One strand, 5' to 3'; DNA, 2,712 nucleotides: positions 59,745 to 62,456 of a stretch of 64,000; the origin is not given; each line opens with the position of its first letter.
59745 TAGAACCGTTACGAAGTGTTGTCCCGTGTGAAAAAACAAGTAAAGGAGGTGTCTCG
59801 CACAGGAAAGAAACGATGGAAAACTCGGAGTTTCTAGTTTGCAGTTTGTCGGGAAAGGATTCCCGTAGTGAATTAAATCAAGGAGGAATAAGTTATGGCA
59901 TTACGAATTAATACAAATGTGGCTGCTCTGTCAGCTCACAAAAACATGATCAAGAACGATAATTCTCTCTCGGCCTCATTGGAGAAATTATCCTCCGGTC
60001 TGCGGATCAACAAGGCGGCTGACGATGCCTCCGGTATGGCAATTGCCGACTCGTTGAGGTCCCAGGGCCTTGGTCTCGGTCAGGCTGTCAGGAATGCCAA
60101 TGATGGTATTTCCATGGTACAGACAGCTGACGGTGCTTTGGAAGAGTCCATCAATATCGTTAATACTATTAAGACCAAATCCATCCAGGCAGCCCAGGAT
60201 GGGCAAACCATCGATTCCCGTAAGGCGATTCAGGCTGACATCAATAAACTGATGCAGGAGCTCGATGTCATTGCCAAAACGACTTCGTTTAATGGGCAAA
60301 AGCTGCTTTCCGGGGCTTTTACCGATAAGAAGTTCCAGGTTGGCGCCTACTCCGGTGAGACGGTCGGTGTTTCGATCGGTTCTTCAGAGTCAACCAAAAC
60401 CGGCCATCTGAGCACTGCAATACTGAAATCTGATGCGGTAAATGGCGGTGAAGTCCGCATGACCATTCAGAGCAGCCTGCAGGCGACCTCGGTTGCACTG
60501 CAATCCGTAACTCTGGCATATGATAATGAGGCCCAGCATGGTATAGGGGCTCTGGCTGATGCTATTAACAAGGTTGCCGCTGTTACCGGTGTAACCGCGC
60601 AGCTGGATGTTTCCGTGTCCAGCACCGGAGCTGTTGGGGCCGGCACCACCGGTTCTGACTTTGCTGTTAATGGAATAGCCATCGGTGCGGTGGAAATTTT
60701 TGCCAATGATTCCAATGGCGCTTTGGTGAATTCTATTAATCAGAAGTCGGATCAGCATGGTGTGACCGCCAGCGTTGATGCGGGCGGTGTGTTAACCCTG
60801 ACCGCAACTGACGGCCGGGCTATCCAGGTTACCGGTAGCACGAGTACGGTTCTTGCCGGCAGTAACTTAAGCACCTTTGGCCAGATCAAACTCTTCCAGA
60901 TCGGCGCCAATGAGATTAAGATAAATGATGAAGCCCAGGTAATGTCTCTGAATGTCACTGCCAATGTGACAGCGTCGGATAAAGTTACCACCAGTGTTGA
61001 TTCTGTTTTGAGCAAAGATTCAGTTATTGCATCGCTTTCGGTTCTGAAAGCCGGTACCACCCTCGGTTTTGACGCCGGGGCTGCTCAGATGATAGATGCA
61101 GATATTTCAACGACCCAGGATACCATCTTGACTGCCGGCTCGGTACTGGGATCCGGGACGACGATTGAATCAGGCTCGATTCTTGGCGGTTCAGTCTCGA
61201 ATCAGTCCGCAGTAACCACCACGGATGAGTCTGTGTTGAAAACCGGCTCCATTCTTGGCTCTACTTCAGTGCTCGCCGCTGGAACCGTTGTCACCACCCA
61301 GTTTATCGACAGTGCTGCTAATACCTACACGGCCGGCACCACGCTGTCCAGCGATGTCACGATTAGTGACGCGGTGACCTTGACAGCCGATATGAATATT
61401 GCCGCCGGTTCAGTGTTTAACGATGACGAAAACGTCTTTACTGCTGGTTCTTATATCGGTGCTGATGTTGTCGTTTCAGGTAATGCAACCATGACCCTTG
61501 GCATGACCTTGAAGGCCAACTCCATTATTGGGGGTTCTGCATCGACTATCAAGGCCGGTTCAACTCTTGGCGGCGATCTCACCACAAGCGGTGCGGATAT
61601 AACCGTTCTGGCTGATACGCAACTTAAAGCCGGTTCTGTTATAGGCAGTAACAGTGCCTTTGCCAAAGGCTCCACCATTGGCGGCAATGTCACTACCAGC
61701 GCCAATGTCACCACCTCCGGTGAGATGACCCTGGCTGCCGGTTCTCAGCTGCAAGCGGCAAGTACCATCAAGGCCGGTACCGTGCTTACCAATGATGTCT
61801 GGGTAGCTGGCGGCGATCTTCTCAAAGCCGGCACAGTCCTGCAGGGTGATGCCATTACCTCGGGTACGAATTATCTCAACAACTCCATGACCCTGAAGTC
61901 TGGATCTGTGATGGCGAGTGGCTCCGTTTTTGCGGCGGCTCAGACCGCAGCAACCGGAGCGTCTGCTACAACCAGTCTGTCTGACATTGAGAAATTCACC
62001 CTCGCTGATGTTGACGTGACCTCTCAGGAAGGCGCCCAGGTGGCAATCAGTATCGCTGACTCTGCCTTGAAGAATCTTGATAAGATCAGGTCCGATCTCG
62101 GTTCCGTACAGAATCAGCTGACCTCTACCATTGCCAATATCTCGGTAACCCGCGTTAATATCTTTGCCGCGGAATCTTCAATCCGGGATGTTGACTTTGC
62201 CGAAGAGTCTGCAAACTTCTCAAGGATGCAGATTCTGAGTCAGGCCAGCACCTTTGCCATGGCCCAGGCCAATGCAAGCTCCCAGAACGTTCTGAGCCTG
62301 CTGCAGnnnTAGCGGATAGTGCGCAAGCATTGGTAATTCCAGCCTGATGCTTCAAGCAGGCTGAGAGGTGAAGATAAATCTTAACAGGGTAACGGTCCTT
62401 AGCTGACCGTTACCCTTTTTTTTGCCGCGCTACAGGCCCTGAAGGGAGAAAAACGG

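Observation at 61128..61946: The flagellin variable region is a ~45-unit hexapeptide / 18-residue solenoid repeat (left-handed beta-helix-like)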

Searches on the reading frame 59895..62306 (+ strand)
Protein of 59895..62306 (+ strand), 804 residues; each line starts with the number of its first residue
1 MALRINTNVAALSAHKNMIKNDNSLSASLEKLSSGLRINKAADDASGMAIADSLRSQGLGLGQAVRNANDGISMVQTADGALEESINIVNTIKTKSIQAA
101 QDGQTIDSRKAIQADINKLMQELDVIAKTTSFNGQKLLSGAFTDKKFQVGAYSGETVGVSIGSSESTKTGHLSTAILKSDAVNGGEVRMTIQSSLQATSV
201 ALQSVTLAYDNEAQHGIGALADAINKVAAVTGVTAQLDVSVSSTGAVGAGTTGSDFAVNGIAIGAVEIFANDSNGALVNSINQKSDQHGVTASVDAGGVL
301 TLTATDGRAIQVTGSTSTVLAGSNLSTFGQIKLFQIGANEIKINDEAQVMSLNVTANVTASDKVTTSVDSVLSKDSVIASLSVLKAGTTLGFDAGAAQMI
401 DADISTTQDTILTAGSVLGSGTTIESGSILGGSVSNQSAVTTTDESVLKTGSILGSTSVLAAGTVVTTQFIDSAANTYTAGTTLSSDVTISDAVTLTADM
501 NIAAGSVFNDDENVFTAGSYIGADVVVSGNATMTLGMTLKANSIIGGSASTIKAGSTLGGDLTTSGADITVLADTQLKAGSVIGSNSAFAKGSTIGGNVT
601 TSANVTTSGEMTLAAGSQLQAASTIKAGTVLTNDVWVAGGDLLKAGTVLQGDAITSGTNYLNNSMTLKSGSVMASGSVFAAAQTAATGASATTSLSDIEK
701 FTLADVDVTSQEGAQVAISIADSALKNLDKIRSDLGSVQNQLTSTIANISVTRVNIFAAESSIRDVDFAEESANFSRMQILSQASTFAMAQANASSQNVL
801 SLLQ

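Call 3: search_protein_families(library=pfam, proteins=[window:59895-62306:+], max_evalue=1)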
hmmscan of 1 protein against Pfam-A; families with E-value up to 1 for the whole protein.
window:59895-62306:+ (804 aa): 6 families
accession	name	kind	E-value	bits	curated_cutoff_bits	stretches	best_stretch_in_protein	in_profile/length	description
PF00669.25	Flagellin_N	-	1.8e-46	158.1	26.6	1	5-143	1-139/139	Bacterial flagellin N-terminal helical region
PF00700.27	Flagellin_C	-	1.8e-27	95.9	23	1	719-803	2-86/86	Bacterial flagellin C-terminal helical region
PF07196.18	Flagellin_IN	-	1e-10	42.1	22.7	2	257-306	3-55/55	Flagellin hook IN motif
PF00132.30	Hexapep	-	3.1e-08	33.4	27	1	575-607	2-34/36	Bacterial transferase hexapeptide (six repeats)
PF25084.1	LbH_EIF2B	-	7e-05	23.2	54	2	402-502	8-105/105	EIF2B subunit epsilon LbH domain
PF12352.13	V-SNARE_C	-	0.72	10.6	27.1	0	710-751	13-54/66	Snare region anchored in the vesicle membrane C-terminus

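Call 4: search_solved_structures(query=window:59895-62306:+, max_evalue=0.01)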
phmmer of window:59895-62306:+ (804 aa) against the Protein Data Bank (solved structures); distinct sequences matched with E-value up to 0.01: 80 (the best 60 are shown).
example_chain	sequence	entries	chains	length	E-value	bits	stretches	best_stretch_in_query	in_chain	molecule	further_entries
9yh1_A1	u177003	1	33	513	3.6e-112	379.4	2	3-329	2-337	Flagellin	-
6x80_A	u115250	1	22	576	1.8e-108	367.1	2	1-427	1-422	Flagellin A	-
9ygu_Y1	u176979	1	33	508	4.9e-100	339.3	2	2-321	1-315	Flagellin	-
6b5b_F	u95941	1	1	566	4.6e-65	223.7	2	1-324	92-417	Flagellin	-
9n8g_A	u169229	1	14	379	1.9e-54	188.7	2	1-162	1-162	Flagellin A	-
9p7r_A1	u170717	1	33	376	2.7e-54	188.2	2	1-166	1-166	Flagellin B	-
9n8m_M1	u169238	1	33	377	5.6e-54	187.1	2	1-166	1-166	Flagellin C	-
9atl_A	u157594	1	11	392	7.2e-54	186.7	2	1-175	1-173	Flagellin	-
9n8a_A1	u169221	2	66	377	8.9e-54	186.4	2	1-166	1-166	Flagellin D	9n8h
5wk5_A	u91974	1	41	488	1.4e-53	185.8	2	1-323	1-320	B-type flagellin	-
9n8b_A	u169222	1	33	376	2.6e-53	184.9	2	2-165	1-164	Flagellin D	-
5wk6_A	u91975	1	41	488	4.6e-53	184.1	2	1-323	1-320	B-type flagellin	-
9rcb_A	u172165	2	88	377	4.6e-53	184.1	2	1-163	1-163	Flagellin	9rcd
8sug_A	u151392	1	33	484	1.4e-51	179.1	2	5-338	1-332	B-type flagellin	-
3k8v_A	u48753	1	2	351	1.2e-50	176.1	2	22-240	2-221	Flagellin homolog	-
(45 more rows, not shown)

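Call 11: predict_structure(protein=window:59895-62306:+)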
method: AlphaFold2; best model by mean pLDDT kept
length: 804 residues; sequences in the alignment: 1
mean_pLDDT: 40.2   pTM: 0.27
mean pLDDT of the five models: 40.2, 37.5, 36.4, 35.9, 32.9
residues with pLDDT >= 90: 0; 70-90: 0; 50-70: 127; < 50: 677
segments of 3 or more residues with pLDDT < 50: 1-23, 26-30, 32-34, 73-76, 96-104, 106-109, 122-277, 283-289, 293-487, 491-518, 537-544, 546-552, 572-590, 607-611, 614-717, 738-804
pLDDT, mean of each block of 10 residues (from residue 1): 37 44 47 49 51 54 53 50 50 48 47 52 46 42 38 33 36 30 32 34 35 41 46 39 37 37 33 46 49 44 43 30 29 34 34 32 33 32 30 28 30 29 29 26 31 26 31 34 45 44 40 45 54 49 45 53 56 44 42 56 50 47 31 33 35 30 30 33 37 36 41 47 52 51 46 40 42 42 43 43 37
secondary structure, 60 per line:
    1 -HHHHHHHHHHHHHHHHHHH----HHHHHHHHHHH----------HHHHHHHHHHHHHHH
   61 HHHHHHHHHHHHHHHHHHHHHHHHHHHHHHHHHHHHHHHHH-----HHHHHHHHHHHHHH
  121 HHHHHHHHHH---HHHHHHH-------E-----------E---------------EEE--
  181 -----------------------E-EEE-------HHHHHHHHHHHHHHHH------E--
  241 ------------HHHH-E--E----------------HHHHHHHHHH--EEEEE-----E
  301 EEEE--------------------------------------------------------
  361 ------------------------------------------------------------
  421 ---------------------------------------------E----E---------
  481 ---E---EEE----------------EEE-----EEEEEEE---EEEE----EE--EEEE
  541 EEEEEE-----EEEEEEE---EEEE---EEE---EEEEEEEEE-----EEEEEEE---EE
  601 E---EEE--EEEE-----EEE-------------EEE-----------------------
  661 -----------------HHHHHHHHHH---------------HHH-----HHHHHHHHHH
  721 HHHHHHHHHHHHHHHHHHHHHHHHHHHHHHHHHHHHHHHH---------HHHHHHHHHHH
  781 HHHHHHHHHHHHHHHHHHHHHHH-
elements in order (helices of 4 or more, strands of 3 or more residues): H2-20 H25-35 H46-101 H107-130 H134-140 E176-178 E206-208 H216-231 H253-256 H278-287 E290-294 E300-304 E488-490 E507-509 E515-521 E525-528 E537-546 E552-558 E562-565 E569-571 E575-583 E589-595 E599-601 E605-607 E610-613 E619-621 E635-637 H678-687 H711-760 H770-803

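Call 40: search_protein_families(library=pfam, alignment_id=A1, max_evalue=0.01)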
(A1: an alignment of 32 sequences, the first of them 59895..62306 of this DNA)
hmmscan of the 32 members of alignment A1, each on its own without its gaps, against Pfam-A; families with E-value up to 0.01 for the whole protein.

A. member 1, window:59895-62306:+ (804 aa): 5 families
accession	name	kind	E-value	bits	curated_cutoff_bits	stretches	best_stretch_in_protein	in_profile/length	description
PF00669.25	Flagellin_N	-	1.8e-46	158.1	26.6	1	5-143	1-139/139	Bacterial flagellin N-terminal helical region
PF00700.27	Flagellin_C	-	1.8e-27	95.9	23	1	719-803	2-86/86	Bacterial flagellin C-terminal helical region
PF07196.18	Flagellin_IN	-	1e-10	42.1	22.7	2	257-306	3-55/55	Flagellin hook IN motif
PF00132.30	Hexapep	-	3.1e-08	33.4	27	0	575-607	2-34/36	Bacterial transferase hexapeptide (six repeats)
PF25084.1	LbH_EIF2B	-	7e-05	23.2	54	0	402-502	8-105/105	EIF2B subunit epsilon LbH domain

B. families by the number of members that match (of 32 scanned): 7 families
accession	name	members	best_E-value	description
PF00700.27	Flagellin_C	25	1.4e-29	Bacterial flagellin C-terminal helical region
PF25084.1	LbH_EIF2B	21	7.9e-08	EIF2B subunit epsilon LbH domain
PF00669.25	Flagellin_N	20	7.3e-49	Bacterial flagellin N-terminal helical region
PF00132.30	Hexapep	20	2.1e-11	Bacterial transferase hexapeptide (six repeats)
PF07196.18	Flagellin_IN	18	3.5e-13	Flagellin hook IN motif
PF16522.10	FliS_cochap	1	0.002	Flagellar FLiS export co-chaperone, HP1076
PF23005.1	DUF7032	1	0.0035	Domain of unknown function (DUF7032)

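Call 41: predict_structure(alignment_id=A1)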
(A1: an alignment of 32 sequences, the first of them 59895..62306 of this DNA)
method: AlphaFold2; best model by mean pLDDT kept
length: 804 residues; sequences in the alignment: 32
mean_pLDDT: 86.1   pTM: 0.56
mean pLDDT of the five models: 86.1, 84.2, 83.0, 82.1, 72.6
residues with pLDDT >= 90: 464; 70-90: 230; 50-70: 76; < 50: 34
segments of 3 or more residues with pLDDT < 50: 1-7, 34-39, 683-689, 796-804
pLDDT, mean of each block of 10 residues (from residue 1): 41 63 59 46 60 79 85 90 94 94 89 94 91 87 83 81 87 91 82 83 86 92 93 93 95 94 95 96 96 95 96 90 92 89 68 86 91 95 95 80 93 96 96 95 97 96 96 93 96 96 95 95 95 97 92 96 90 94 95 91 92 89 95 91 91 95 88 94 50 84 91 89 90 89 84 78 60 62 60 49 38
secondary structure, 60 per line:
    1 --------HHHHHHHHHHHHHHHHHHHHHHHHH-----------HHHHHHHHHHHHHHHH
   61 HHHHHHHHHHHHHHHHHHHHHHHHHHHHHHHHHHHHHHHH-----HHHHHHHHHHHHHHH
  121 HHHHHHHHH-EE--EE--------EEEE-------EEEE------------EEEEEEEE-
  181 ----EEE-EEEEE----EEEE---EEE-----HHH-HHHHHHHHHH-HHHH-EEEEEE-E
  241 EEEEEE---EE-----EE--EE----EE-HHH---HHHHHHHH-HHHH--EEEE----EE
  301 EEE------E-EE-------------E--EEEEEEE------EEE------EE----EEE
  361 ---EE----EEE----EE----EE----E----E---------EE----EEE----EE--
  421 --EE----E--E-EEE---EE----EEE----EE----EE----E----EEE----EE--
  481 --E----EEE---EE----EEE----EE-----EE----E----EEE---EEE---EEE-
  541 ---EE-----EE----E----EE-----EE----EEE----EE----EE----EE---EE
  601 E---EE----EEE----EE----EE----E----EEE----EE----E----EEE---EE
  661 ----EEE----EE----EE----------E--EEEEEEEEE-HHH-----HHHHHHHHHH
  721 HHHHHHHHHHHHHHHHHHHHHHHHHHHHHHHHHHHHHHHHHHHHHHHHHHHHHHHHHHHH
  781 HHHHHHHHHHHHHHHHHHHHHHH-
elements in order (helices of 4 or more, strands of 3 or more residues): H9-33 H45-100 H106-129 E145-148 E156-159 E172-179 E185-187 E189-193 E198-201 E205-207 H217-226 H228-231 E233-238 E240-246 H276-283 H285-288 E291-294 E299-303 E330-336 E343-345 E358-360 E370-372 E410-412 E434-436 E446-448 E470-472 E488-490 E500-502 E525-527 E531-533 E537-539 E575-577 E599-601 E611-613 E635-637 E653-655 E665-667 E693-701 H711-803

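Call 43: fold_search(model_id=the predicted structure, library=pdb)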
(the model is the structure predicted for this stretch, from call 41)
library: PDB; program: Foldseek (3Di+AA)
matches with E <= 10: 271; with E <= 0.001: 79
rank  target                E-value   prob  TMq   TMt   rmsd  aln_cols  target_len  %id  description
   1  9ygu_A7               9.4e-35  1.00  0.43  0.66  19.0       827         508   28  Flagella filament structure in H. pylori composed of flagellin FlaA (released 2026-02-25)
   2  9yh1_A1               1.4e-34  1.00  0.44  0.67  16.7       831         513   29  Structure of flagellin FlaB filament in H. pylori (released 2026-02-25)
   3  6x80_A                5.5e-33  1.00  0.44  0.60  18.7       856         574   29  Structure of the Campylobacter jejuni G508A Flagellar Filament (released 2020-07-08)
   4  8sug_A                3.3e-17  1.00  0.37  0.59  22.9       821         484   20  Cryo-EM structure of the wild type P. aeruginosa flagellar filament (released 2023-06-14)
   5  3k8v_A                5.6e-16  1.00  0.17  0.40  12.1       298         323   31  Crysatl structure of a bacterial cell-surface flagellin N20C20 (released 2010-10-06)
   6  3k8w                  1.1e-15  1.00  0.17  0.42  12.6       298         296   32  Crysatl structure of a bacterial cell-surface flagellin N20C45 (released 2010-10-06)
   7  3k8v_B                2.6e-15  1.00  0.17  0.39  11.9       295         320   32  Crysatl structure of a bacterial cell-surface flagellin N20C20 (released 2010-10-06)
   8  9au6_A                3.5e-15  1.00  0.23  0.23  41.4      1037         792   17  Cryo-EM of Geovibrio thiophilus flagellum (released 2024-11-13)
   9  9n8h_A                5.0e-15  1.00  0.21  0.42  11.2       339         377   30  In situ sheathed flagellar filament of Vibrio cholerae resolved with helical reconstruction. (released 2025-09-24)
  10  9atl_A                8.6e-15  1.00  0.21  0.39  12.4       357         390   25  Cryo-EM of Stenotrophomonas maltophilia flagellum (released 2024-11-13)
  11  2zbi_B                1.3e-14  1.00  0.15  0.41  12.1       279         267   30  Crystal structure of a bacterial cell-surface flagellin (released 2008-02-05)
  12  9p7r_A1               1.5e-14  1.00  0.31  0.63  14.8       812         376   18  In situ structure of the sheathed FlaB flagellar filament in Vibrio cholerae (released 2025-09-24)
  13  2zbi_A                1.6e-14  1.00  0.16  0.42  10.8       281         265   31  Crystal structure of a bacterial cell-surface flagellin (released 2008-02-05)
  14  9n8a_A1               4.0e-14  1.00  0.21  0.42  11.4       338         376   28  In situ structure of the sheathed FlaD flagellar filament in Vibrio cholerae (released 2025-09-24)
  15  9n8g_A                6.5e-14  1.00  0.21  0.42  11.3       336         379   27  In situ sheathed FlaA flagellar filament of Vibrio cholerae (released 2025-09-24)
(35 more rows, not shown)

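Call 49: fold_search(model_id=the predicted structure, library=viral)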
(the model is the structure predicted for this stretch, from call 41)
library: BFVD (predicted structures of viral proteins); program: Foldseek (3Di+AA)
matches with E <= 10: 310; with E <= 0.001: 3
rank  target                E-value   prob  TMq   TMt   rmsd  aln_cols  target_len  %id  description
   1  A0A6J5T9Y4            3.6e-07  1.00  0.11  0.13  24.3       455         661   13  Uncharacterized protein [uncultured Caudovirales phage]
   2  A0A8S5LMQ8            5.8e-04  0.10  0.06  0.07  31.1       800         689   10  Uncharacterized protein [Siphoviridae sp. ctDuC3]
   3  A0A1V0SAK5            9.9e-04  1.00  0.22  0.35   7.3       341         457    9  Uncharacterized protein [Catovirus CTV1]
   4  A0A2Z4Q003            1.9e-03  0.08  0.06  0.09  29.1       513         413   10  Uncharacterized protein [Escherichia phage phi G17]
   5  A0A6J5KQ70            4.6e-03  0.99  0.10  0.19  14.7       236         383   14  Uncharacterized protein [uncultured Caudovirales phage]
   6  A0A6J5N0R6            4.6e-03  0.07  0.06  0.08  28.3       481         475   12  Uncharacterized protein [uncultured Caudovirales phage]
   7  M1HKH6                5.2e-03  0.06  0.06  0.09  28.3       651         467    7  (no name in the UniProt tables at hand)
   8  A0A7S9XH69            1.4e-02  0.03  0.06  0.07  34.3       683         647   10  BIG2 domain-containing protein [Enterococcus phage EFGrNG]
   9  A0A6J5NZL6            1.4e-02  0.72  0.09  0.24  14.4       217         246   14  Uncharacterized protein [uncultured Caudovirales phage]
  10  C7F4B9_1              1.8e-02  0.04  0.05  0.05  25.9       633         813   11  (no name in the UniProt tables at hand)
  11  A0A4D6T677            2.3e-02  0.02  0.06  0.06  27.2       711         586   10  (no name in the UniProt tables at hand)
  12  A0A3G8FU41            2.4e-02  0.02  0.05  0.06  27.2       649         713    8  Minor tail protein [Arthrobacter phage Bodacious]
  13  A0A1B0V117            2.7e-02  0.05  0.08  0.09  20.9       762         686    8  (no name in the UniProt tables at hand)
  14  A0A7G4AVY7            2.9e-02  0.05  0.07  0.09  26.4       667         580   10  LamG domain-containing protein [Streptomyces phage Coruscant]
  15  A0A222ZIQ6            3.9e-02  0.02  0.06  0.06  29.9       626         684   10  Minor tail protein [Arthrobacter phage Wheelbite]
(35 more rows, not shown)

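Call 53: list_cluster_members(proteins=[window:59895-62306:+, P0014, P0015, P0017, P0018, P0019, P0020, P0023, P0026, P0028])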
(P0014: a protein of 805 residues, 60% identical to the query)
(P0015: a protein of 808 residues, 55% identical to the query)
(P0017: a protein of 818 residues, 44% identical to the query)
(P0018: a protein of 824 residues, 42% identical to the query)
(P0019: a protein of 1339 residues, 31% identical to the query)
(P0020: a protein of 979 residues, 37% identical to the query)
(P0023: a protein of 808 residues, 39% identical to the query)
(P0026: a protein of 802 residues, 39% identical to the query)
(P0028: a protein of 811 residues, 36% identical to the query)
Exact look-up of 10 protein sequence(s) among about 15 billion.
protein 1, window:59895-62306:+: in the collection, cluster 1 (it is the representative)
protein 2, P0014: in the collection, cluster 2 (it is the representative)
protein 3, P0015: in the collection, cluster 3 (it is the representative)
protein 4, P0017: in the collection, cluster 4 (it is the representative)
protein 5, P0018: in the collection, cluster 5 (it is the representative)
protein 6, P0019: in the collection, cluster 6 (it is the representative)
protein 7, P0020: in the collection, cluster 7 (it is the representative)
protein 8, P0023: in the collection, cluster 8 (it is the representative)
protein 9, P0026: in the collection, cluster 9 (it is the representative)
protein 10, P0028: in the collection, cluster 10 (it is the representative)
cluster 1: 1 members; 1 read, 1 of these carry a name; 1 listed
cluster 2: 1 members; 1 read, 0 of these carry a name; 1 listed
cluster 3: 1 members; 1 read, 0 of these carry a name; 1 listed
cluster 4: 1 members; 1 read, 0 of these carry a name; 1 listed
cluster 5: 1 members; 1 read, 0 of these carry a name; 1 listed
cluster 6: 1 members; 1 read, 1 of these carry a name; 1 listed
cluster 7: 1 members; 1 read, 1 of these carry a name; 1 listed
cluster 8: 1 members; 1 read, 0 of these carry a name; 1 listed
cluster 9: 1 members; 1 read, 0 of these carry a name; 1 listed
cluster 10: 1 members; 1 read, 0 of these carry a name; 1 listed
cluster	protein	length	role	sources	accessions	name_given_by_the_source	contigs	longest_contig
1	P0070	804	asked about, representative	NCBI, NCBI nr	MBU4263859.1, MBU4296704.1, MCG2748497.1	MAG: flagellar protein FlaB [Proteobacteria bacterium] | flagellar protein FlaB [Pseudomonadota bacterium]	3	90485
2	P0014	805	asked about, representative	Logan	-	-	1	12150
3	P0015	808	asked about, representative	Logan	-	-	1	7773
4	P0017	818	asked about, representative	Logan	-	-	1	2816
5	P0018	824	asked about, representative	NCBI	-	-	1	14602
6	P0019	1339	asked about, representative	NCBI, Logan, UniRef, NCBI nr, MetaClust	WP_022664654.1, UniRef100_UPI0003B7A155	flagellin [Desulfospira joergensenii] | flagellin N-terminal helical domain-containing protein n=1 Tax=Desulfospira joergensenii ... | 1265505.PRJNA182447.ATUG01000001_gene157633 "" K02406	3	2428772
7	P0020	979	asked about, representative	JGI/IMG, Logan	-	flagellin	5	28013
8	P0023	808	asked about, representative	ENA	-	-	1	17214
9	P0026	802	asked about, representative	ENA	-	-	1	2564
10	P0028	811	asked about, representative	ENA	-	-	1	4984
